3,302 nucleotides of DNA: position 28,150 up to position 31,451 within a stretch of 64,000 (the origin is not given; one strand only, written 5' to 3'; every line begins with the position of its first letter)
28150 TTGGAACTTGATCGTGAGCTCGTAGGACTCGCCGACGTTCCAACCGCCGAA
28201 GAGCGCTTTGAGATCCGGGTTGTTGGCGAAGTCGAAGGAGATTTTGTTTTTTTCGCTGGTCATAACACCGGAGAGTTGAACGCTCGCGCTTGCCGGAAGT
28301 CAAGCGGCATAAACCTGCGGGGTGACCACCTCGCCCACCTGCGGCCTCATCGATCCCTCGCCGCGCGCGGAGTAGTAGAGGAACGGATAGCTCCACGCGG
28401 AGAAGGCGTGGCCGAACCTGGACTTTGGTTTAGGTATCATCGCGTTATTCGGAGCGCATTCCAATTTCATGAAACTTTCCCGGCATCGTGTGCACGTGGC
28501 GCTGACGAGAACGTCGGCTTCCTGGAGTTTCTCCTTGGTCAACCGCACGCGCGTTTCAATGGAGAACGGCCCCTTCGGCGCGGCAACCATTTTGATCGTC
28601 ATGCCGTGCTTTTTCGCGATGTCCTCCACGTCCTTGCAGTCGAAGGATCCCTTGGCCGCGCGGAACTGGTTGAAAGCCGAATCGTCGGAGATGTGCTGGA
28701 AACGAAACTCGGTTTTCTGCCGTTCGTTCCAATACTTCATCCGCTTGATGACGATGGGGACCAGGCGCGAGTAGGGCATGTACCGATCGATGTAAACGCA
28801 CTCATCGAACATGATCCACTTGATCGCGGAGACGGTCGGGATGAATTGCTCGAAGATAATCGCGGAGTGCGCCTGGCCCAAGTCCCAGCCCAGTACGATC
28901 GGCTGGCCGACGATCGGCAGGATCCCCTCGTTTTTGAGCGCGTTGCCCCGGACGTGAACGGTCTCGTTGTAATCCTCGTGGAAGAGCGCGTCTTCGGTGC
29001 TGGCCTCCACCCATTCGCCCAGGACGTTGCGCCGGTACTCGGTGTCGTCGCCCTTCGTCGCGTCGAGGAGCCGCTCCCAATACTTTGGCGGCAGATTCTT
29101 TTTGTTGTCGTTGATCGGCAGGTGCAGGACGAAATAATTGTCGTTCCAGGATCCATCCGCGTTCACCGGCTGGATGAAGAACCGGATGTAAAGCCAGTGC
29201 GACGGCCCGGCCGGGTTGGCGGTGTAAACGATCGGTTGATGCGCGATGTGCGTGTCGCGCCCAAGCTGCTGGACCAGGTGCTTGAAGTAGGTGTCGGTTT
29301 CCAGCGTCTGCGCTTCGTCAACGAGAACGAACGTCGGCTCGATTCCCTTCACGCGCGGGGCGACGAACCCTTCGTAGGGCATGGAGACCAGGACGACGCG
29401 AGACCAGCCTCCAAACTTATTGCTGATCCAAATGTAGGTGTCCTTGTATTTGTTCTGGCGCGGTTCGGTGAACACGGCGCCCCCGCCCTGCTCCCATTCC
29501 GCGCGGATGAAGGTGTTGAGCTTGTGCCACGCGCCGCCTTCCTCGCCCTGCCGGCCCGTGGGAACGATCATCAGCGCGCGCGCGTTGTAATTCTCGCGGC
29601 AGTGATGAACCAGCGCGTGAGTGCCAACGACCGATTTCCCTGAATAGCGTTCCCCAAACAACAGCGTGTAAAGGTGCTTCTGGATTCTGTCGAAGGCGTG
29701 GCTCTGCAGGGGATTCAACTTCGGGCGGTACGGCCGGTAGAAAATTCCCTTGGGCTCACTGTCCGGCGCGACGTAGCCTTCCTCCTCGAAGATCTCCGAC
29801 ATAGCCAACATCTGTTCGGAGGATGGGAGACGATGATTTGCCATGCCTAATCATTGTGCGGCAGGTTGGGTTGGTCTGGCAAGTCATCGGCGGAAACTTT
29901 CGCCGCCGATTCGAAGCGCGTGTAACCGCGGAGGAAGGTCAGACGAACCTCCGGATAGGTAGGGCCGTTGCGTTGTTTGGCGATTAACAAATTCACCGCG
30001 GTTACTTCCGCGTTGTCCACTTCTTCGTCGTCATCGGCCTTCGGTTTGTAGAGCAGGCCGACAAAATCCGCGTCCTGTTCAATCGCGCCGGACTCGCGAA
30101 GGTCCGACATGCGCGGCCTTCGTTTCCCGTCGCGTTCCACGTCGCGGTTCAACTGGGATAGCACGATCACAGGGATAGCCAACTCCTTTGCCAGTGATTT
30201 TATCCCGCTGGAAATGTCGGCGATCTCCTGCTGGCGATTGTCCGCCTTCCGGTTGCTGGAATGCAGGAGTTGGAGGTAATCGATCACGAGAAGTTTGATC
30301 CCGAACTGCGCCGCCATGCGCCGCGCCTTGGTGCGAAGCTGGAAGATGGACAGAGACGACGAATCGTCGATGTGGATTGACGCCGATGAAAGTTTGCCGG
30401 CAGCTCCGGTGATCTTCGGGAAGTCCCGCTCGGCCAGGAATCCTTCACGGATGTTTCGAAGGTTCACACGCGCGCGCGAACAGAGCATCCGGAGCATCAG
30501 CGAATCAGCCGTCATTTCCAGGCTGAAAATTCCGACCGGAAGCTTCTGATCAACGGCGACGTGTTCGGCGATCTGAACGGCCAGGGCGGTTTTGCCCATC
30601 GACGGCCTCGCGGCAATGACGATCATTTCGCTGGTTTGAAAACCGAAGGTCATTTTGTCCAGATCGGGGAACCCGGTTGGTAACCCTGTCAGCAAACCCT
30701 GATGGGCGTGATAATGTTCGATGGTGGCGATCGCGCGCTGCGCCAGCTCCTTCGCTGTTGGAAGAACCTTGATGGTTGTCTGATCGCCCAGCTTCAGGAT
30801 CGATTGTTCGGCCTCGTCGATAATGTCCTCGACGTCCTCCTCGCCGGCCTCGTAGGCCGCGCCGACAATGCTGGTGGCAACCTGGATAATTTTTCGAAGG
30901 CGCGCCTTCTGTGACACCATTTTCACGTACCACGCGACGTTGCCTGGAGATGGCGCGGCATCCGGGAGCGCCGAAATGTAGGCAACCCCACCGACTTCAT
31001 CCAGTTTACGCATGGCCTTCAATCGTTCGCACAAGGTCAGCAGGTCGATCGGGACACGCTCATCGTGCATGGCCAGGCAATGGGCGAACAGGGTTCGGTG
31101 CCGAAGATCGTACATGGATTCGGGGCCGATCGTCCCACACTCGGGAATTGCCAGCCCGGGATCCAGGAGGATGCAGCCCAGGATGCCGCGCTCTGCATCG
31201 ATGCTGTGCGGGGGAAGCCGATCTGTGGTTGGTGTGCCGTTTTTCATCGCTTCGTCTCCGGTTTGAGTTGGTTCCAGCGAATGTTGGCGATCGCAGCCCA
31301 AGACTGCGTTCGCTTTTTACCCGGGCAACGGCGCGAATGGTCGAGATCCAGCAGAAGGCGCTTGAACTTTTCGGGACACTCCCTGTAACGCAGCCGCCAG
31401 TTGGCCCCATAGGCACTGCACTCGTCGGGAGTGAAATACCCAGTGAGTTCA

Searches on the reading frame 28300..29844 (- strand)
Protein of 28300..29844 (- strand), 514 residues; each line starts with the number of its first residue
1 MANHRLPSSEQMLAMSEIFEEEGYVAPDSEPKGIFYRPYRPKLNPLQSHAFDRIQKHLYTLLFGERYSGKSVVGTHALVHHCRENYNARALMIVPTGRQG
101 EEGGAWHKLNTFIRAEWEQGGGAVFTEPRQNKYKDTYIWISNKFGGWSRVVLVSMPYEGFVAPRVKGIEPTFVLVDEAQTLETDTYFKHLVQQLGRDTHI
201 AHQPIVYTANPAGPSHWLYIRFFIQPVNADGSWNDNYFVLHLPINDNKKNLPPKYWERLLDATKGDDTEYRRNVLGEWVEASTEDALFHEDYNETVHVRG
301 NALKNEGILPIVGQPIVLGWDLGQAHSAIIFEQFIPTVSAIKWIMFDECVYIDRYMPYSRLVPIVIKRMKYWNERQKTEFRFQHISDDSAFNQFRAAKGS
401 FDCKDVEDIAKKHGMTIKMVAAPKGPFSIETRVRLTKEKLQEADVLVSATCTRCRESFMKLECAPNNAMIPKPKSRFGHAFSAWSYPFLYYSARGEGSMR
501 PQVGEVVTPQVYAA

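Call 10: search_protein_families(library=pfam, proteins=[window:28300-29844:-], max_evalue=0.01)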
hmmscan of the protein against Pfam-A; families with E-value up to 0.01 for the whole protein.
window:28300-29844:- (514 aa): 2 families
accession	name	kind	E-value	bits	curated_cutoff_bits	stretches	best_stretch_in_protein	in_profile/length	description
PF04466.19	Terminase_3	-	1.9e-10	41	23.2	1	173-277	102-201/201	Phage terminase large subunit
PF03237.21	Terminase_6N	-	4.9e-08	33.3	22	1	66-289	6-209/215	Terminase large subunit, T4likevirus-type, N-terminal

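Call 11: search_protein_families(library=phrogs, proteins=[window:28300-29844:-], max_evalue=0.001)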
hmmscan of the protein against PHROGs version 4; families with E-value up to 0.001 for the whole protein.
window:28300-29844:- (514 aa): 3 families
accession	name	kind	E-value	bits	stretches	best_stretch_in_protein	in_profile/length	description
phrog_2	-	head and packaging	7.5e-16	59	1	43-342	266-508/807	terminase large subunit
phrog_3717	-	head and packaging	2.1e-06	28.4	1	171-282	125-228/277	terminase large subunit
phrog_979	-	head and packaging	7.5e-06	25.9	0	47-225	158-319/642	terminase large subunit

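Call 13: search_dna_similar(query=window:28300-29844:-, collection=phages, mode=protein, max_rows=25)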
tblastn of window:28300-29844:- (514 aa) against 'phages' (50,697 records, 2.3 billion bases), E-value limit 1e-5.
Records with a match: 5; places in all: 5; records where one place covers at least 80% of the query: 0.
Best place of each record, by identity: <60% 5.
By first word of the organism name: Gordonia 2; Bacillus 2; Caudoviricetes 1.
By host as written in the record: Rhodococcus erythropolis RIA 643 2; - 1; Bacillus sp. S4 1; Bacillus cereus 1.
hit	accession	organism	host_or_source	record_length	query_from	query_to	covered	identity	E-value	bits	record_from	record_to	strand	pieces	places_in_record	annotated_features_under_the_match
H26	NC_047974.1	Gordonia phage Jace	Rhodococcus erythropolis RIA 643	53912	147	382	46%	26.3%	5e-7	59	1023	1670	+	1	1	2: terminase large subunit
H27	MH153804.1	Gordonia phage Jace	Rhodococcus erythropolis RIA 643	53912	147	382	46%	26.3%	5e-7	59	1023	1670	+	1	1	2: terminase large subunit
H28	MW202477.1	Caudoviricetes sp.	Manatee Spring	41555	109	336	44%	26.7%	2e-7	60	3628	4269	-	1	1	large subunit terminase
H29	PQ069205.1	Bacillus phage S4-3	Bacillus sp. S4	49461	164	299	26%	30.1%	3e-6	56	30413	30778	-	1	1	record has no annotation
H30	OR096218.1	Bacillus phage vB_BceS-M2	Bacillus cereus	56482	164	302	27%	26.6%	1e-5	55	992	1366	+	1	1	terminase large subunit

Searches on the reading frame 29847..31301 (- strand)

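Call 10: search_protein_families(library=pfam, proteins=[window:29847-31301:-], max_evalue=0.01)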
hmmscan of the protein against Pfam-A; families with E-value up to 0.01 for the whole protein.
window:29847-31301:- (484 aa): 4 families
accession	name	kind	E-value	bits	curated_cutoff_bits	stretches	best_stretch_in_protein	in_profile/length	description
PF03796.21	DnaB_C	-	2.8e-96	322.3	27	1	206-464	1-254/255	DnaB-like helicase C terminal domain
PF00772.26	DnaB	-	7.5e-22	77.8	23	1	30-130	2-102/103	DnaB-like helicase N terminal domain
PF13481.12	AAA_25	-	8.5e-08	32.5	27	1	224-384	33-190/195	AAA domain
PF06745.19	ATPase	-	4.9e-05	23.2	26.6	1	208-364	2-148/231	KaiC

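Call 11: search_protein_families(library=phrogs, proteins=[window:29847-31301:-], max_evalue=0.001)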
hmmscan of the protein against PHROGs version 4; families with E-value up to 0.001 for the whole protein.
window:29847-31301:- (484 aa): 8 families
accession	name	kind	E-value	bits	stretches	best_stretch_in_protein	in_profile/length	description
phrog_19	-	DNA, RNA and nucleotide metabolism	3.6e-108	364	1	19-468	147-583/621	DnaB-like replicative helicase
phrog_243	-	DNA, RNA and nucleotide metabolism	7.1e-46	157.3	1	207-467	18-269/273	DnaB-like replicative helicase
phrog_239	-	DNA, RNA and nucleotide metabolism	8.8e-46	158.2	1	183-456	323-589/801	DNA primase/helicase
phrog_11530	-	unknown function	3.9e-35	122.4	1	307-459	4-151/184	-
phrog_5482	-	unknown function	3.2e-09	37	1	201-446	24-278/341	-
phrog_19347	-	unknown function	6.8e-07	30.6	0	436-464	50-77/79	-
phrog_23150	-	unknown function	1.3e-06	29.2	1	115-246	84-216/217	-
phrog_97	-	other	6.1e-06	26.7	1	196-272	39-122/506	UvsX-like recombinase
